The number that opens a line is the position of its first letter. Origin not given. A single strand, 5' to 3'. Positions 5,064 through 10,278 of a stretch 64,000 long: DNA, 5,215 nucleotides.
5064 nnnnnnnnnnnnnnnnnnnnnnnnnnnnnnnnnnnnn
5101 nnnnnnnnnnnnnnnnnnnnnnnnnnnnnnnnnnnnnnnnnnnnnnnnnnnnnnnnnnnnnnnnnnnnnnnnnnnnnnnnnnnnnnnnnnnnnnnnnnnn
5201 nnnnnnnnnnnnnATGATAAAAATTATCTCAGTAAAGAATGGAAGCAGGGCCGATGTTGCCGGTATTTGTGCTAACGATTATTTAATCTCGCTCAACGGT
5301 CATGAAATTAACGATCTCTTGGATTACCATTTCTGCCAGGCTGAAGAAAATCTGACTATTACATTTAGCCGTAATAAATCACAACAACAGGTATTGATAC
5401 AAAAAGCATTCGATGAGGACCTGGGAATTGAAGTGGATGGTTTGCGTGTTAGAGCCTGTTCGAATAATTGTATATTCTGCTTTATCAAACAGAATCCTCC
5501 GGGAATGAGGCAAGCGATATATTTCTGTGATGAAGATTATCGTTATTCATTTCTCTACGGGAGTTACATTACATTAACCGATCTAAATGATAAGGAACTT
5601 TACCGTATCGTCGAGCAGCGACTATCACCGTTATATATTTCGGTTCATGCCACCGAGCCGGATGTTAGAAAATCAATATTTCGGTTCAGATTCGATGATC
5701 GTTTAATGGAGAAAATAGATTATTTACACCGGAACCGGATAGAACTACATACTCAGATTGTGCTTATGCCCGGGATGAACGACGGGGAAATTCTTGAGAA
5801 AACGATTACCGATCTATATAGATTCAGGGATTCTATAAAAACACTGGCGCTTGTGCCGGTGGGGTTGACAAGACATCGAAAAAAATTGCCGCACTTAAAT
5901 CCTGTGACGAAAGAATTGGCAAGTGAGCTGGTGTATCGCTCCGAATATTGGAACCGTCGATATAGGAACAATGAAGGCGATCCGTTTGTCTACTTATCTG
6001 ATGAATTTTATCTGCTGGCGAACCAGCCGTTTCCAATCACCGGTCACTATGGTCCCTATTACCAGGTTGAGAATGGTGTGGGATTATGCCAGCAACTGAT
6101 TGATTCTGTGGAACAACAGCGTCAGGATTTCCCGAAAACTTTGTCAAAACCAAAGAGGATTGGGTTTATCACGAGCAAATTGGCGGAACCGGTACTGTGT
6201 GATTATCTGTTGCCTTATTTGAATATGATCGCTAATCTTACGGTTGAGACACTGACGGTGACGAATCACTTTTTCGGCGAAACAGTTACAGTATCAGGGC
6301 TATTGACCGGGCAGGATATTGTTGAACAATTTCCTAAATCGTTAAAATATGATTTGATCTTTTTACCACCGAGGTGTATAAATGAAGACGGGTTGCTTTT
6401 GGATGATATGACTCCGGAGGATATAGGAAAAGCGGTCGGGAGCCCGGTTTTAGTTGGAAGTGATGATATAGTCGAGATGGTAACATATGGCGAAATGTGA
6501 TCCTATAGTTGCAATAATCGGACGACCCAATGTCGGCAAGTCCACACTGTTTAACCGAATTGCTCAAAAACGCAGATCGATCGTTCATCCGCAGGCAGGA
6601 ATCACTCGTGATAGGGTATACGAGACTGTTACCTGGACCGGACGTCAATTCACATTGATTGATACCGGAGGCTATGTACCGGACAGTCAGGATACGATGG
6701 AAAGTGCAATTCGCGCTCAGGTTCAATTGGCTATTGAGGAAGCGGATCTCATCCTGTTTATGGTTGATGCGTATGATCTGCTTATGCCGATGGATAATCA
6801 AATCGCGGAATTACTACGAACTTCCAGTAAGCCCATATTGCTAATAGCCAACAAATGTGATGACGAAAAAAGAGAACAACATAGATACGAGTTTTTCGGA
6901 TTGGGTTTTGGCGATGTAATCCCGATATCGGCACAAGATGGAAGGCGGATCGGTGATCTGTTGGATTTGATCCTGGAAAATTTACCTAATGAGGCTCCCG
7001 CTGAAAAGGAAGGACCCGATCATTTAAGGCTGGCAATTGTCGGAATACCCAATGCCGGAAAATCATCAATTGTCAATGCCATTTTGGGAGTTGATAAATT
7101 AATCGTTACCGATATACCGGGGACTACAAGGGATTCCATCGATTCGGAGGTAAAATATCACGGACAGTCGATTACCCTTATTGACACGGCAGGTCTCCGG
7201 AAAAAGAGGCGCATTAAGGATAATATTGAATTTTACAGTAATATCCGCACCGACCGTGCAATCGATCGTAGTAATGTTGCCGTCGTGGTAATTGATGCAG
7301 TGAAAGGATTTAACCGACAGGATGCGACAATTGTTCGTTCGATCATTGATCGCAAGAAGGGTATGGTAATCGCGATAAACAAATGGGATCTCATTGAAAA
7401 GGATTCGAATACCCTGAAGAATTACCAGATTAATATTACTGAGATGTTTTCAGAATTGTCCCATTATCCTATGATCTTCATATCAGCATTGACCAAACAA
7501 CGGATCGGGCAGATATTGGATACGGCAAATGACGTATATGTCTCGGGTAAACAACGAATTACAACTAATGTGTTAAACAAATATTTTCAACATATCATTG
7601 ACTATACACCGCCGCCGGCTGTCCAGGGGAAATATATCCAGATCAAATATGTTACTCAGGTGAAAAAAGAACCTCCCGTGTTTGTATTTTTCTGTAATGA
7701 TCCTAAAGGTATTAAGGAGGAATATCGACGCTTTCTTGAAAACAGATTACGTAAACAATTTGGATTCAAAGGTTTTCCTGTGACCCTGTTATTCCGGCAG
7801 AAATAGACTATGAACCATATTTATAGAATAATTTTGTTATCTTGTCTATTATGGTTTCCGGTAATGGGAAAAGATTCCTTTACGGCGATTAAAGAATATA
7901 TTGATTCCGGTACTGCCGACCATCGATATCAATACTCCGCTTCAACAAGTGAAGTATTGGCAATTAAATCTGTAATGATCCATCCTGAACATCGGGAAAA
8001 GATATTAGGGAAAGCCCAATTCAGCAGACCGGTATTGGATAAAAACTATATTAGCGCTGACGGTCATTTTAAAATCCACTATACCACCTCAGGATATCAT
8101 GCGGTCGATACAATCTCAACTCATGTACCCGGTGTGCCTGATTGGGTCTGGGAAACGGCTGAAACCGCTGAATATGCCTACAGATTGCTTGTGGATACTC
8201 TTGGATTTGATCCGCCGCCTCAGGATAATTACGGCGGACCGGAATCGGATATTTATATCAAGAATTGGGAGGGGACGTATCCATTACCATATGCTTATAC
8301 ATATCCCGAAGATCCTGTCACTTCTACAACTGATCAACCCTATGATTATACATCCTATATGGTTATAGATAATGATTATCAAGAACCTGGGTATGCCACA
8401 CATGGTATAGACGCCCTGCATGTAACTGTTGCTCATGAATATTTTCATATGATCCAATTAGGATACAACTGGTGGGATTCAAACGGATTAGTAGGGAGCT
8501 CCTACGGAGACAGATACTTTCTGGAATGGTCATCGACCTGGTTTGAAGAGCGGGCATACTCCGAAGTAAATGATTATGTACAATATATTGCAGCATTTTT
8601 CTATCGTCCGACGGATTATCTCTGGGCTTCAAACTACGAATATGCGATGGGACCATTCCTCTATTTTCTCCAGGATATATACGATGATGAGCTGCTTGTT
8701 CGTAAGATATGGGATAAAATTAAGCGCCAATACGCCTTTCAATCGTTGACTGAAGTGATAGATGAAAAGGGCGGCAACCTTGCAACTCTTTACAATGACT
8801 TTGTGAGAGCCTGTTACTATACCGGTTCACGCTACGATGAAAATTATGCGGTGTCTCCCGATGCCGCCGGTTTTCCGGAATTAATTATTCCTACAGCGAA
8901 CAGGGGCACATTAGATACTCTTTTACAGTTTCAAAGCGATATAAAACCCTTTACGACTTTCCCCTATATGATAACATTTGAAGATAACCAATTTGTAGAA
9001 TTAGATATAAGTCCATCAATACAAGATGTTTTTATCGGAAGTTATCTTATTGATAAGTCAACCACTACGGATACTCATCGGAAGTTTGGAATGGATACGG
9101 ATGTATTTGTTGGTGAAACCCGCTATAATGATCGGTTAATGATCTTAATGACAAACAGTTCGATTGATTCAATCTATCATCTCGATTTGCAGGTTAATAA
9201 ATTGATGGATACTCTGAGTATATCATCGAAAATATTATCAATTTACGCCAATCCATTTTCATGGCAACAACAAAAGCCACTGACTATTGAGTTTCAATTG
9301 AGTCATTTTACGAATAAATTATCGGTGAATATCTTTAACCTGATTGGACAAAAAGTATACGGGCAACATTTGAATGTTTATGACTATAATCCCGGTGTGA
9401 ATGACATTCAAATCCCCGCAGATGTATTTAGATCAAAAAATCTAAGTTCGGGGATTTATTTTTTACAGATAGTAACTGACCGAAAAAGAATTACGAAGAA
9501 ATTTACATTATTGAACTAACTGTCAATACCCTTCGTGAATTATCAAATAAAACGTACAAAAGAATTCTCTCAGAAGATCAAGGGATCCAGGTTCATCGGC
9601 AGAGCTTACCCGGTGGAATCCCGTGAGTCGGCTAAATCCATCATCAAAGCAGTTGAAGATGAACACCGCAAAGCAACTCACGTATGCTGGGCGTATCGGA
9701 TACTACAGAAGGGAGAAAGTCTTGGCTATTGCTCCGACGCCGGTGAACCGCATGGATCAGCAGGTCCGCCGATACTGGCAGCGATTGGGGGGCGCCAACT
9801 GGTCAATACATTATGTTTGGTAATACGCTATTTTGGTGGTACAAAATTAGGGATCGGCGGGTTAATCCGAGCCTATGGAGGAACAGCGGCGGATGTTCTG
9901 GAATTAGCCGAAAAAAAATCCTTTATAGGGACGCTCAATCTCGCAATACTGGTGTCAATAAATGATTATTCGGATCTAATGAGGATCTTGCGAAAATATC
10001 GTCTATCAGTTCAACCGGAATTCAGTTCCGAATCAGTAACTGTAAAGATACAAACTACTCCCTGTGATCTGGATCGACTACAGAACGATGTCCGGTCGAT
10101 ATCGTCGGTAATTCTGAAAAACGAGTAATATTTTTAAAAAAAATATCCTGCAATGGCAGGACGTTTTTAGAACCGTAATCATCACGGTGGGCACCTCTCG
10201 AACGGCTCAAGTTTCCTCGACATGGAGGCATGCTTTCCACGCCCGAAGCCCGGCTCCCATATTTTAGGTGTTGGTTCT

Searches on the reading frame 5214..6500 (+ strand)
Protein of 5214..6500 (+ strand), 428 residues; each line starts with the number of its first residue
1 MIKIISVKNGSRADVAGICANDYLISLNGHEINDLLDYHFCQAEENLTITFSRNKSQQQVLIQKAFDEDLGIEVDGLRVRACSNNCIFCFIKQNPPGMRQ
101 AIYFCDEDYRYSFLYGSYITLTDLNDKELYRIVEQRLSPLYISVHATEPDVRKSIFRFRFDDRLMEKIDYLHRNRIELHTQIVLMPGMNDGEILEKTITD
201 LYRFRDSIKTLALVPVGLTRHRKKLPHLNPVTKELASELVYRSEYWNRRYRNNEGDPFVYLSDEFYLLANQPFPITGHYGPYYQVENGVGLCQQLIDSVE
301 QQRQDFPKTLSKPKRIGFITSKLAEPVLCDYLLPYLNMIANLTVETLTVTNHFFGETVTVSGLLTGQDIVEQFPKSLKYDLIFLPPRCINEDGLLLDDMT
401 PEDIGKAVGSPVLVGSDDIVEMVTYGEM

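Call 35: search_protein_families(library=pfam, proteins=[window:5214-6500:+], max_evalue=0.00001)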
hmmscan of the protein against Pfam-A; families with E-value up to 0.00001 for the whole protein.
window:5214-6500:+ (428 aa): 3 families
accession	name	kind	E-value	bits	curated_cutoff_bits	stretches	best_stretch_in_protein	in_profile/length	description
PF19238.5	Radical_SAM_2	-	7e-57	191.8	26.7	1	65-210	2-150/151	Radical SAM-like domain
PF04459.17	DUF512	-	2.8e-56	190.4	25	1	214-414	1-199/202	Protein of unknown function (DUF512)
PF04055.27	Radical_SAM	-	6.8e-07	30.1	29.5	0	122-195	87-161/166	Radical SAM superfamily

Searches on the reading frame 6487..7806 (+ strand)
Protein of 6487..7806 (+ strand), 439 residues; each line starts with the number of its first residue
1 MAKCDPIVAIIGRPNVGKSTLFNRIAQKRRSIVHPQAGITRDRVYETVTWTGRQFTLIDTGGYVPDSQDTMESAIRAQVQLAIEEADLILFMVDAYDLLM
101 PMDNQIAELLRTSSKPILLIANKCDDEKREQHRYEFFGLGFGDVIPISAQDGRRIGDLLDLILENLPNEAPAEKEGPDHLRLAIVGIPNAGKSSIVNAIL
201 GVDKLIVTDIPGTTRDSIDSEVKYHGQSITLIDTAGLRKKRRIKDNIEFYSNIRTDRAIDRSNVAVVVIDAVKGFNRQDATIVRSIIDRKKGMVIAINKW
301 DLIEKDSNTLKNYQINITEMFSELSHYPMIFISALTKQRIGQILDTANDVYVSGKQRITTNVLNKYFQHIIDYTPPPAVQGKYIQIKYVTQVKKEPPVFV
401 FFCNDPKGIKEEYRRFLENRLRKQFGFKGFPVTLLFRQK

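Call 35: search_protein_families(library=pfam, proteins=[window:6487-7806:+], max_evalue=0.00001)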
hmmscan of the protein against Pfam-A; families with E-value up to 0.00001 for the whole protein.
window:6487-7806:+ (439 aa): 11 families
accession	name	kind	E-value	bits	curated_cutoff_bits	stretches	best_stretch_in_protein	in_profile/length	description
PF01926.29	MMR_HSR1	-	8.5e-57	190.6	21.9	2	8-123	2-113/113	50S ribosome-binding GTPase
PF14714.11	KH_dom-like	-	2e-30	105.3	27.3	1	357-437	1-81/81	KH-domain-like of EngA bacterial GTPase enzymes, C-terminal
PF02421.24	FeoB_N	-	8e-29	100.6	27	2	181-345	2-154/156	Ferrous iron transport protein B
PF00009.33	GTP_EFTU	-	1.7e-26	93.4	26.5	2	202-349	44-184/188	Elongation factor Tu GTP binding domain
PF00350.29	Dynamin_N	-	3.6e-14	53.6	27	0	182-215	1-34/168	Dynamin family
PF04548.22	AIG1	-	6.5e-11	42.4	27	0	181-286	2-107/212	AIG1 family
PF00025.27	Arf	-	1.6e-09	38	22.3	0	10-128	19-129/174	ADP-ribosylation factor family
PF00071.28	Ras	-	1.1e-08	35.3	21.6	0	8-131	2-121/162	Ras family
PF03193.22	RsgA_GTPase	-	4.6e-08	33.5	30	0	7-66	108-164/174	RsgA GTPase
PF09439.16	SRPRB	-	1.2e-06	28.4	25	0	5-95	3-82/178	Signal recognition particle receptor beta subunit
PF08477.19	Roc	-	5.8e-06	27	27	0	8-125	2-119/119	Ras of Complex, Roc, domain of DAPkinase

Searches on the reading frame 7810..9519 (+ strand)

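Call 35: search_protein_families(library=pfam, proteins=[window:7810-9519:+], max_evalue=0.00001)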
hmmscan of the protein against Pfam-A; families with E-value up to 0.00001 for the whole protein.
window:7810-9519:+ (569 aa): 1 family
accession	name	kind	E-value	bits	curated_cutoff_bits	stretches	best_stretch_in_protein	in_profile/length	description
PF18962.6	Por_Secre_tail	-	2e-06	28.4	27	1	488-565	7-73/75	Secretion system C-terminal sorting domain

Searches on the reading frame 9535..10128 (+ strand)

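Call 35: search_protein_families(library=pfam, proteins=[window:9535-10128:+], max_evalue=0.00001)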
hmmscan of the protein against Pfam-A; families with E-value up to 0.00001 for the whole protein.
window:9535-10128:+ (197 aa): 1 family
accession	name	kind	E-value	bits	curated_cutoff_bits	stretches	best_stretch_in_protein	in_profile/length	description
PF01205.25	UPF0029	-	3.1e-35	120.8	27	1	16-122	1-107/107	Uncharacterized protein family UPF0029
